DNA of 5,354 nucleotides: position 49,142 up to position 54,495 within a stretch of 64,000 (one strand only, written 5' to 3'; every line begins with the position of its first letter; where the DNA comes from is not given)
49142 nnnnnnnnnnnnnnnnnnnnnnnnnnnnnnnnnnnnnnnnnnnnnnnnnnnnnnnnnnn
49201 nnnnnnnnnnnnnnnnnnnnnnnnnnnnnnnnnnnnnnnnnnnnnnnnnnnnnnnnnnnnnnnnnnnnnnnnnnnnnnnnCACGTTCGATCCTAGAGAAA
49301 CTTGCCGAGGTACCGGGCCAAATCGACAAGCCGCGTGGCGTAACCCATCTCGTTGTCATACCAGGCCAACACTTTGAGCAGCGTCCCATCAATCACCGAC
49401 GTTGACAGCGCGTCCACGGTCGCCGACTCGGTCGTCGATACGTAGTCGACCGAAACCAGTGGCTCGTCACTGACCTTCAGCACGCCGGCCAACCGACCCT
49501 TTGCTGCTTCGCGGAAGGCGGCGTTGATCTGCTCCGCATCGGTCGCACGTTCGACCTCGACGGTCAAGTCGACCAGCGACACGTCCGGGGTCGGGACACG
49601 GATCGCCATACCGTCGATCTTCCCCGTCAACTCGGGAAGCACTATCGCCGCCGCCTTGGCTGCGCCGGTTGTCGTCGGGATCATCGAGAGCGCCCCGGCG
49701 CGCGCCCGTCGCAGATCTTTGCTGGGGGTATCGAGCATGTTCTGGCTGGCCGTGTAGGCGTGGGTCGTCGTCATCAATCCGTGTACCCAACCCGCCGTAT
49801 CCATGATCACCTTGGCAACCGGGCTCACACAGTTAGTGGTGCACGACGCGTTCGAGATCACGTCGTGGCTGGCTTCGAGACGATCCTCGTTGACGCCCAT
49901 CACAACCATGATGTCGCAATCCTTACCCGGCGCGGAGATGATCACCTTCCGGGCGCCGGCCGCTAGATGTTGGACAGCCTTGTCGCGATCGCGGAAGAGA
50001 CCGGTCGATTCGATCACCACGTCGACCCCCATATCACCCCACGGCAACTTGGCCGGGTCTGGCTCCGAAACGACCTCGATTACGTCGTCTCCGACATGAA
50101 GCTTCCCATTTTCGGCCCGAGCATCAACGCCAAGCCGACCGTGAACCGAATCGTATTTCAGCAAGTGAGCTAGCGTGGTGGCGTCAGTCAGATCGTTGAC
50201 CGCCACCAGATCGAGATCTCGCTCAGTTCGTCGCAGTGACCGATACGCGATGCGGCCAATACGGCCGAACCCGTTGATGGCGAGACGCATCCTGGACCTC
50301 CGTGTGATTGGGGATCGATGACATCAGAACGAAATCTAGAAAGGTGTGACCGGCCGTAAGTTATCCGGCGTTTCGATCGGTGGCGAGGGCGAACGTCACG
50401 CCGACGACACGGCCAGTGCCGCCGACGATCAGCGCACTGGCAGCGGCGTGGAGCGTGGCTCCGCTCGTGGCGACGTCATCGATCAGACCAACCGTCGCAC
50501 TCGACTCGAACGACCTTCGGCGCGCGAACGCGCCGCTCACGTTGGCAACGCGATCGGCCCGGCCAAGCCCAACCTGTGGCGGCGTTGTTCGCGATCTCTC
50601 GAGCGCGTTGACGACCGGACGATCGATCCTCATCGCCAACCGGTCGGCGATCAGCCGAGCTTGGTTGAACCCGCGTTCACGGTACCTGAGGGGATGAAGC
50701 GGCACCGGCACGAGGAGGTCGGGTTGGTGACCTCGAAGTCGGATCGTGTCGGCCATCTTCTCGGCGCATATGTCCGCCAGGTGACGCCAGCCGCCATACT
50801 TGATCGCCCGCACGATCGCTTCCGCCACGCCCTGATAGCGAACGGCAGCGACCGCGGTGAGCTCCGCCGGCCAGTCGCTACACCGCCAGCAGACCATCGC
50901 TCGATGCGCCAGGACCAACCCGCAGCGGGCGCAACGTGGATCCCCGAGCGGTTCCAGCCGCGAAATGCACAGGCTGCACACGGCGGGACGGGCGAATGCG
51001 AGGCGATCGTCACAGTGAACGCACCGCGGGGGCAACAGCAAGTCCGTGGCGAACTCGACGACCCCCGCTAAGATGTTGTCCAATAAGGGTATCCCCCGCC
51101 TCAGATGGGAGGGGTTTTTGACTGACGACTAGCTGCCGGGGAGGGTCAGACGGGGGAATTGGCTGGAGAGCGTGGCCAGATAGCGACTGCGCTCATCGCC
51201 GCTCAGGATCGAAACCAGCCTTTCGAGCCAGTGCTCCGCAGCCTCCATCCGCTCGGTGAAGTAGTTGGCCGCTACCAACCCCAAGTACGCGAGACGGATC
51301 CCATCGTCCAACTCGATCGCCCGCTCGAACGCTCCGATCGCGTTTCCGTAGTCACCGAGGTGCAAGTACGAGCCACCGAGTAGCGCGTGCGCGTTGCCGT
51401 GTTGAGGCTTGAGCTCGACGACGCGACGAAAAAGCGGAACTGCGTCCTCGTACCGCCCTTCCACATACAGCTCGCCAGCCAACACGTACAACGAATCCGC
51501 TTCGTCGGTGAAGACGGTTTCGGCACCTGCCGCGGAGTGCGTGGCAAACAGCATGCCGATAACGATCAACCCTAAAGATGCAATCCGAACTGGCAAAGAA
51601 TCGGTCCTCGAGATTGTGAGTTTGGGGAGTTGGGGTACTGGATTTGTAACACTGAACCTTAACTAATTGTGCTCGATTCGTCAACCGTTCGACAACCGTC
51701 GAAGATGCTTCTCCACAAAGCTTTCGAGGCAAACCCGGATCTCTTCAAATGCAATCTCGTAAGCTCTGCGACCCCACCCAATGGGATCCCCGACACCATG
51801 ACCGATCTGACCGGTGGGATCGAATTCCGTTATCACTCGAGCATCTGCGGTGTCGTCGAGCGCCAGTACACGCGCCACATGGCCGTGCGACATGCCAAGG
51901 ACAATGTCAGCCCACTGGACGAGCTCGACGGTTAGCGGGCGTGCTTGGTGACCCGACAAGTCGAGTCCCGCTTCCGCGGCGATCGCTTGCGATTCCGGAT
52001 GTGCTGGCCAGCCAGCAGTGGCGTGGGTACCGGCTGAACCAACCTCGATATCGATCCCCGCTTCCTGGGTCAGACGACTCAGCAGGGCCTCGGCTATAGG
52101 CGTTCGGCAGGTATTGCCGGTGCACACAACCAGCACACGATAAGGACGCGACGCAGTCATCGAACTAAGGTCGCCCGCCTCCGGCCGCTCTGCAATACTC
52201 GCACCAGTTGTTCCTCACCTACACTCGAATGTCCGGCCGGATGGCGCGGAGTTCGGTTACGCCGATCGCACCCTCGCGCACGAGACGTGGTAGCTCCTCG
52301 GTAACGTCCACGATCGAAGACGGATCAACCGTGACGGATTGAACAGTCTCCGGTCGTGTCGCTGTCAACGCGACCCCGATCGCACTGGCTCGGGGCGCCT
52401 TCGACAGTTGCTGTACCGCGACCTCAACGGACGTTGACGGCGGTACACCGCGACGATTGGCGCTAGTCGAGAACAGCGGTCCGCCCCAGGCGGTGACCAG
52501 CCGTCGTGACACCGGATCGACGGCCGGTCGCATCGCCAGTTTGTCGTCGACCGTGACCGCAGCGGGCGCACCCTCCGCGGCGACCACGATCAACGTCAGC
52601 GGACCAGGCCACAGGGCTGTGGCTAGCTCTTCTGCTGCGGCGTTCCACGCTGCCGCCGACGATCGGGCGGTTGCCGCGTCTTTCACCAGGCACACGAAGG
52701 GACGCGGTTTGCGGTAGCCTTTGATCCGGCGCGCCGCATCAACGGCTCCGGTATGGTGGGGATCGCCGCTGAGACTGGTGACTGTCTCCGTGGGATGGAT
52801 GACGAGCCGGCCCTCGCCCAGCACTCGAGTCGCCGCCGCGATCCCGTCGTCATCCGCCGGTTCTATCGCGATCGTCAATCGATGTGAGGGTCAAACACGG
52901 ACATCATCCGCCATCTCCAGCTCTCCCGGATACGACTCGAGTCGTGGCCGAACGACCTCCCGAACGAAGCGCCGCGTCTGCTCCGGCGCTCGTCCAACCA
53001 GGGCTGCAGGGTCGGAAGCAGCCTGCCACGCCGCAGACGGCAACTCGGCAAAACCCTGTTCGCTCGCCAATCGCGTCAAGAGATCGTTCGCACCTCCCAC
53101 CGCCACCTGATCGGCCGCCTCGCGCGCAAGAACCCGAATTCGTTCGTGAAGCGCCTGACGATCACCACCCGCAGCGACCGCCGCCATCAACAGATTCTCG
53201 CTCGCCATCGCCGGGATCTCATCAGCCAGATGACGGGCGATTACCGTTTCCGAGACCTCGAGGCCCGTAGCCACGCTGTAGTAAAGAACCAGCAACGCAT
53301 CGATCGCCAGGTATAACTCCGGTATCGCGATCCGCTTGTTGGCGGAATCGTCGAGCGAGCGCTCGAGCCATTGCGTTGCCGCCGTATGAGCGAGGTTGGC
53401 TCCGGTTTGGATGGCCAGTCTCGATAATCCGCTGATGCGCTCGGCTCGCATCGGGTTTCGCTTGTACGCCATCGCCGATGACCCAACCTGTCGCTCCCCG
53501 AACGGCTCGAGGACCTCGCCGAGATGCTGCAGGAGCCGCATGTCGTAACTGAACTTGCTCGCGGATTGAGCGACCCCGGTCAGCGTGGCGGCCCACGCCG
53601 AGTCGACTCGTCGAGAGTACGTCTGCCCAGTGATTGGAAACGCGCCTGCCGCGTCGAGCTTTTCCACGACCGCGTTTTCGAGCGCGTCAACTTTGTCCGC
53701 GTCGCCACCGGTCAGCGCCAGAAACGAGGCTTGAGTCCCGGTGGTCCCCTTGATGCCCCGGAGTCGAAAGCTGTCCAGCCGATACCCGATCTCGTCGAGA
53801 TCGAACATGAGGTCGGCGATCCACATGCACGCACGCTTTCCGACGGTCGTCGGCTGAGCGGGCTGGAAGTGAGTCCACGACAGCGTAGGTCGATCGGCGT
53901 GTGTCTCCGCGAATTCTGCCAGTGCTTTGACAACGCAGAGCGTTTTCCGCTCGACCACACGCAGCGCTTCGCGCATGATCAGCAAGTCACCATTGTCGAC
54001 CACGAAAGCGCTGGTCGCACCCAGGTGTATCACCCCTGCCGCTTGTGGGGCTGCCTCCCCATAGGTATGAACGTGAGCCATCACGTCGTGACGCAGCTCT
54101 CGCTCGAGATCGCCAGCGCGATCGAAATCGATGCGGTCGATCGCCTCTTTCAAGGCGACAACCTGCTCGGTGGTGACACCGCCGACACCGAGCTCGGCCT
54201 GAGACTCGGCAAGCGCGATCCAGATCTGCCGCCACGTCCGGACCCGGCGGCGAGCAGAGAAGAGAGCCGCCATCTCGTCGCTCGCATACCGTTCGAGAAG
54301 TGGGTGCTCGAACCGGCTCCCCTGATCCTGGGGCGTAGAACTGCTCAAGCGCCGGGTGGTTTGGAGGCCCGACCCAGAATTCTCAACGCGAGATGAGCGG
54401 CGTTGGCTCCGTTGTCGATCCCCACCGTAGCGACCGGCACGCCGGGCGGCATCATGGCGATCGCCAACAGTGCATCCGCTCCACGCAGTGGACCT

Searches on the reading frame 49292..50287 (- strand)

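Call 58: search_protein_families(library=pfam, proteins=[window:49292-50287:-], max_evalue=0.00001)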
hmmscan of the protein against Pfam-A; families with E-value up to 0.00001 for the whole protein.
window:49292-50287:- (331 aa): 2 families
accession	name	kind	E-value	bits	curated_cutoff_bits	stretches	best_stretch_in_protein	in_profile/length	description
PF02800.25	Gp_dh_C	-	1.5e-57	194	24.4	1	155-310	2-158/158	Glyceraldehyde 3-phosphate dehydrogenase, C-terminal domain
PF00044.30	Gp_dh_N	-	2.4e-35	121.3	31.7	1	1-100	2-100/101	Glyceraldehyde 3-phosphate dehydrogenase, NAD binding domain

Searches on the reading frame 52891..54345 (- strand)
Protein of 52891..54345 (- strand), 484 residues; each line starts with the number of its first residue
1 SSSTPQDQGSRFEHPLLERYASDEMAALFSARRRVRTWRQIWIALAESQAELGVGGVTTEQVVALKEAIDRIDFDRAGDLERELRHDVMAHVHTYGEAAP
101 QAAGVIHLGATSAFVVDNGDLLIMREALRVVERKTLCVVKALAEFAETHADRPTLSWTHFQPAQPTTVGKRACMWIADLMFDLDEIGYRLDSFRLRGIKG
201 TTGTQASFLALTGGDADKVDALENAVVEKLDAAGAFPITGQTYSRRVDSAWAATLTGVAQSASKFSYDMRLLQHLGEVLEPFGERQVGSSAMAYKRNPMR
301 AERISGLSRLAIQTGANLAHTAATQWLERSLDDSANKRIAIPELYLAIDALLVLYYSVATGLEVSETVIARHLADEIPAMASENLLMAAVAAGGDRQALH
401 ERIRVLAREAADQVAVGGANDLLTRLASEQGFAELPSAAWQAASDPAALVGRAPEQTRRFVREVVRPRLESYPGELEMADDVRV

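Call 58: search_protein_families(library=pfam, proteins=[window:52891-54345:-], max_evalue=0.00001)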
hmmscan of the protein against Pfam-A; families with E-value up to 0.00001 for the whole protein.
window:52891-54345:- (484 aa): 2 families
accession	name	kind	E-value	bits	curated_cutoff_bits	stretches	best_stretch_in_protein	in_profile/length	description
PF00206.25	Lyase_1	-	6.4e-19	68.9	27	1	22-308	7-307/312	Lyase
PF10397.14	ADSL_C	-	7.7e-17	61.8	32.7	1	378-460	1-79/79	Adenylosuccinate lyase C-terminus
